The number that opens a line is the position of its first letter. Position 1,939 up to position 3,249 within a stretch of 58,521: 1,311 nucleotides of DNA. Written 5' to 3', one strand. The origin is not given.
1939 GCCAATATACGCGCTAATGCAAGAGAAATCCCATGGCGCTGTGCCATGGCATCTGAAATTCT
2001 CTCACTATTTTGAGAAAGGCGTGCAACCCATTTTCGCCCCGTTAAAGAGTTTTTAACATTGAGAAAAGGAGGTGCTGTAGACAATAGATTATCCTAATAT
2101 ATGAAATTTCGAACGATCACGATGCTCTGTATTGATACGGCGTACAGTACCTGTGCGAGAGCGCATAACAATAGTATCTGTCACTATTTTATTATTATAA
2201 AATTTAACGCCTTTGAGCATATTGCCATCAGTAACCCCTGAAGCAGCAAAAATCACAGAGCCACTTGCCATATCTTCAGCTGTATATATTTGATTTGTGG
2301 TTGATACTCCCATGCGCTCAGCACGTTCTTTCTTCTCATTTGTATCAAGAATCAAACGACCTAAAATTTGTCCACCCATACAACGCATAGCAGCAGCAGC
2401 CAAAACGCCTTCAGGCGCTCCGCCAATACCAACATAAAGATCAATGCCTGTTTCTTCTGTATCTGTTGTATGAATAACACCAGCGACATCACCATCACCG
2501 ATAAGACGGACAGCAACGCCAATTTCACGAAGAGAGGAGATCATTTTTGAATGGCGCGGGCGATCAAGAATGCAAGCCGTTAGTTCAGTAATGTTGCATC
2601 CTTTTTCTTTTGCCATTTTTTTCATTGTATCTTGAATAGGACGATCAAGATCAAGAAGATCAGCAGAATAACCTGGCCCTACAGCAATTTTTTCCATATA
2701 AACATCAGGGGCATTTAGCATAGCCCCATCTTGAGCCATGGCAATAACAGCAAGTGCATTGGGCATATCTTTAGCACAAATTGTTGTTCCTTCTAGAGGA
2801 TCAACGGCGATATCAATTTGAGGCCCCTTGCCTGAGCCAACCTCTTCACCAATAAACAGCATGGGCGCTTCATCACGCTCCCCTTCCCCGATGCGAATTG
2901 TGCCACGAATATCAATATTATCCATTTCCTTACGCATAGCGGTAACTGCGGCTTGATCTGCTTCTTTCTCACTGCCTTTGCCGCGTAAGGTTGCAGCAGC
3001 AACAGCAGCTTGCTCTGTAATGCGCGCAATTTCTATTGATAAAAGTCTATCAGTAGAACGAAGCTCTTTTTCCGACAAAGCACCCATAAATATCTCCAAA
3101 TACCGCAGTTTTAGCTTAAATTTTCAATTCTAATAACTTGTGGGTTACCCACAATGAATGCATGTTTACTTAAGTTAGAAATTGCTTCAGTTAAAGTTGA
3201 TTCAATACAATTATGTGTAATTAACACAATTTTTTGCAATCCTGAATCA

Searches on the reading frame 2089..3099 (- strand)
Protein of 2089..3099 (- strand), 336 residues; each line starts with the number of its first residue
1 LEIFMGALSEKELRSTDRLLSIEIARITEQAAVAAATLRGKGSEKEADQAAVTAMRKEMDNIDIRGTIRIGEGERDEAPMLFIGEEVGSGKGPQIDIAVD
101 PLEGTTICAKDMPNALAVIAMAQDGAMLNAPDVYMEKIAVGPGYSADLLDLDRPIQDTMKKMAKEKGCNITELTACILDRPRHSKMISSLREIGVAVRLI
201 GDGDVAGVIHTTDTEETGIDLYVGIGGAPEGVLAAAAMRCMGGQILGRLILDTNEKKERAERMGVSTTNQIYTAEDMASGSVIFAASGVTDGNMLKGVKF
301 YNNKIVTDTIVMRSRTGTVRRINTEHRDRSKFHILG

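Call 54: search_protein_families(library=pfam, proteins=[window:2089-3099:-], max_evalue=0.00001)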
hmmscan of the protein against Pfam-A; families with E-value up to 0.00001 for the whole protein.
window:2089-3099:- (336 aa): 1 family
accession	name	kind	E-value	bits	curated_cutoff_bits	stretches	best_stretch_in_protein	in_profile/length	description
PF03320.18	FBPase_glpX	-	1.3e-129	431.9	27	1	20-326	3-307/307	Bacterial fructose-1,6-bisphosphatase, glpX-encoded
